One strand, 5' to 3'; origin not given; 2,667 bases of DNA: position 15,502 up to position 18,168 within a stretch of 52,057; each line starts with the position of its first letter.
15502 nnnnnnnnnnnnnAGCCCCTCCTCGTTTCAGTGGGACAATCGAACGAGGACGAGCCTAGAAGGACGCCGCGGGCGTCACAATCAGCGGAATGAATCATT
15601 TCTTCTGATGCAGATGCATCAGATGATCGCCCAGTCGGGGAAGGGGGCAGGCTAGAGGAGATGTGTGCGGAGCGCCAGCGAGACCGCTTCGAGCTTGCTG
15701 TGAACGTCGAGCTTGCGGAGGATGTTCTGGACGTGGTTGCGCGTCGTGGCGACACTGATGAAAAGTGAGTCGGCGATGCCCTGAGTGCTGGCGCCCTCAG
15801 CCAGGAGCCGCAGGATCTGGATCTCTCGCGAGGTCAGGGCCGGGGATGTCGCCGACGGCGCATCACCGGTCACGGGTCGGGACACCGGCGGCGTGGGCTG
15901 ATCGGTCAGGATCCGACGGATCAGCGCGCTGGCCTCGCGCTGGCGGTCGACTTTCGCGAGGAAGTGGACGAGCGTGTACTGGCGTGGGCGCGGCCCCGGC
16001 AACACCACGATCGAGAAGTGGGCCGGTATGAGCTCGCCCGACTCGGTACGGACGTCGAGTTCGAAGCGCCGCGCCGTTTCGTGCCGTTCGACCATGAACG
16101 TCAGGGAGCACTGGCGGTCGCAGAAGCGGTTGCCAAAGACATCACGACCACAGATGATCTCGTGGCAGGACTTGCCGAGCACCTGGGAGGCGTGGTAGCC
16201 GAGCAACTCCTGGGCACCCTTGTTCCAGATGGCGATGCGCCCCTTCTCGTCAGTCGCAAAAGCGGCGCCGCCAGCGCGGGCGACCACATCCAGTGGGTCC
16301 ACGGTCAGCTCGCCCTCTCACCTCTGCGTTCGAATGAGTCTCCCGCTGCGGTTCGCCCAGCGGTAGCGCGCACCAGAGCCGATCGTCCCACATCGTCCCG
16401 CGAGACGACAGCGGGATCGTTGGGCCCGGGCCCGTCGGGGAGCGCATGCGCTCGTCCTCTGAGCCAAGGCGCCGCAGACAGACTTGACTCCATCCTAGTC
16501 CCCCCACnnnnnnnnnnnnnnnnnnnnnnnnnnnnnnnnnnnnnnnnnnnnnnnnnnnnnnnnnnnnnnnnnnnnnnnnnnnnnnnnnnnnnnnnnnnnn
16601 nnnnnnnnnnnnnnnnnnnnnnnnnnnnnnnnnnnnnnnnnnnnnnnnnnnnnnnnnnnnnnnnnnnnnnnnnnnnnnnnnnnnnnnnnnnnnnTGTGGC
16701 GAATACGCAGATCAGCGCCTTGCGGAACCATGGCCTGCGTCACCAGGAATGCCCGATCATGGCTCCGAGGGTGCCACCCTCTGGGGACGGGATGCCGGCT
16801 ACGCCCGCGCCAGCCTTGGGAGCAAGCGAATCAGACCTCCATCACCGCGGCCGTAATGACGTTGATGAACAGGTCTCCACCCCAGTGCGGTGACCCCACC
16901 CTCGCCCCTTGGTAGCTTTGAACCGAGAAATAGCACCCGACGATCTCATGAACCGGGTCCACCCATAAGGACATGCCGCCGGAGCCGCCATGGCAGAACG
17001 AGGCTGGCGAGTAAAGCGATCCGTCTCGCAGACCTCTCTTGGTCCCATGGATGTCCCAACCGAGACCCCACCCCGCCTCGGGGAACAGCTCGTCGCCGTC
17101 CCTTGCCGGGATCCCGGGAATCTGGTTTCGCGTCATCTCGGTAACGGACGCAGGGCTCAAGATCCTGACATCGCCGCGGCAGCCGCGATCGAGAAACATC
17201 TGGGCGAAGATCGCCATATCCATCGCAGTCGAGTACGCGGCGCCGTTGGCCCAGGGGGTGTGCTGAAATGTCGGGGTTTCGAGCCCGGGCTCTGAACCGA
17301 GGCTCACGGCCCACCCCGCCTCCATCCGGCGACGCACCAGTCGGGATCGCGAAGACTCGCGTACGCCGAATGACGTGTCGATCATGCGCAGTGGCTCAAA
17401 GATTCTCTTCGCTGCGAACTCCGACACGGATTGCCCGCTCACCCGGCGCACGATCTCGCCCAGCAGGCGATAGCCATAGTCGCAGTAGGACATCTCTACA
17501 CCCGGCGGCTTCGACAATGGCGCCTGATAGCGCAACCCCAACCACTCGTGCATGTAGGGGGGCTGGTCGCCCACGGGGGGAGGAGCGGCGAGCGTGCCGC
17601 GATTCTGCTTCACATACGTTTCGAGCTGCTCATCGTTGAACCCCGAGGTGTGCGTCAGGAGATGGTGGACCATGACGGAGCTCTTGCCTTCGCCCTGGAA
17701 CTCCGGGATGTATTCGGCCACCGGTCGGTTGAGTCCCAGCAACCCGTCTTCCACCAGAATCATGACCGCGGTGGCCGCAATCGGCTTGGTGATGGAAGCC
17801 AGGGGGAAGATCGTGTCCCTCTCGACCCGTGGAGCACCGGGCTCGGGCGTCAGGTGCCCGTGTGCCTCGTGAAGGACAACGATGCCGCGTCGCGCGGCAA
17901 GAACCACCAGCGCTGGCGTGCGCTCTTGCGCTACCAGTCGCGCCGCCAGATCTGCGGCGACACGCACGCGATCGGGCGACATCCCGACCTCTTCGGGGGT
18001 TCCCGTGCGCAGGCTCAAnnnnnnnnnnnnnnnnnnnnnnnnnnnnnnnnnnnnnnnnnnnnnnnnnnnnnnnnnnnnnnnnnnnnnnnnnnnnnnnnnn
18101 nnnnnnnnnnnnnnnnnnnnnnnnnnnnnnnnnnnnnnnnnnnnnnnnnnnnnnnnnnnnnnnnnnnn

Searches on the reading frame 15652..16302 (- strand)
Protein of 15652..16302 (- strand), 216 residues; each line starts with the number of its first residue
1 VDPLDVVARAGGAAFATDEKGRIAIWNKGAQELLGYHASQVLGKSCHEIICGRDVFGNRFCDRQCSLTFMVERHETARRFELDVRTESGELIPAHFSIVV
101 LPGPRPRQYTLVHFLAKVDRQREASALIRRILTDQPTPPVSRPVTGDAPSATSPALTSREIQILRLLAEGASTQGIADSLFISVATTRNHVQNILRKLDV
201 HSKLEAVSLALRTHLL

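Call 9: search_protein_families(library=pfam, proteins=[window:15652-16302:-], max_evalue=0.01)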
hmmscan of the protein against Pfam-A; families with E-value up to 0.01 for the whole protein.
window:15652-16302:- (216 aa): 6 families
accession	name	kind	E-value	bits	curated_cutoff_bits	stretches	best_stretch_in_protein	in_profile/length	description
PF00196.25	GerE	-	2.9e-18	65.7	23.5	1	155-210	2-57/57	Bacterial regulatory proteins, luxR family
PF13426.13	PAS_9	-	2.6e-11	44.1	27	1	16-101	5-84/103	PAS domain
PF00989.32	PAS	-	3.8e-07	30.5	22.6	1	10-48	10-48/113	PAS fold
PF13384.12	HTH_23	-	0.00016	21.9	24.6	1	159-192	6-39/50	Homeodomain-like domain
PF08448.16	PAS_4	-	0.0004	21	23.1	1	13-50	7-44/110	PAS fold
PF24820.1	Diguanyl_cycl_sensor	-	0.0013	19.1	28.1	1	13-110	8-105/109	Diguanylate cyclase-like sensor domain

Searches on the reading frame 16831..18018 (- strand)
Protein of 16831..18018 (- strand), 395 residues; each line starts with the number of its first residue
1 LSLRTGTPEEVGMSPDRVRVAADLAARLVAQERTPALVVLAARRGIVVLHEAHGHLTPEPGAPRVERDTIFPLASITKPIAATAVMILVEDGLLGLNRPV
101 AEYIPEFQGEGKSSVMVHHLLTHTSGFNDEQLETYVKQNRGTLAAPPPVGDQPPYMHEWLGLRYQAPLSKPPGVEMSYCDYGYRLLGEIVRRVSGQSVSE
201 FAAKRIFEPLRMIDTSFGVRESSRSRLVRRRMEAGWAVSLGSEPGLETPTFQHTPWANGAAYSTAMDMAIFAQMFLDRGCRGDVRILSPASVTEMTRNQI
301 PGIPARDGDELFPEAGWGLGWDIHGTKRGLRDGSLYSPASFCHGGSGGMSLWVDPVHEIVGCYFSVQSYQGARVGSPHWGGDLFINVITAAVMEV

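Call 61: search_protein_families(library=pfam, proteins=[window:16831-18018:-], max_evalue=0.00001)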
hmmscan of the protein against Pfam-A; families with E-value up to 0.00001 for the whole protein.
window:16831-18018:- (395 aa): 1 family
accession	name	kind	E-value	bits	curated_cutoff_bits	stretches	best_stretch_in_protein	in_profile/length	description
PF00144.29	Beta-lactamase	-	2.3e-62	211.5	27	1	23-369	3-312/329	Beta-lactamase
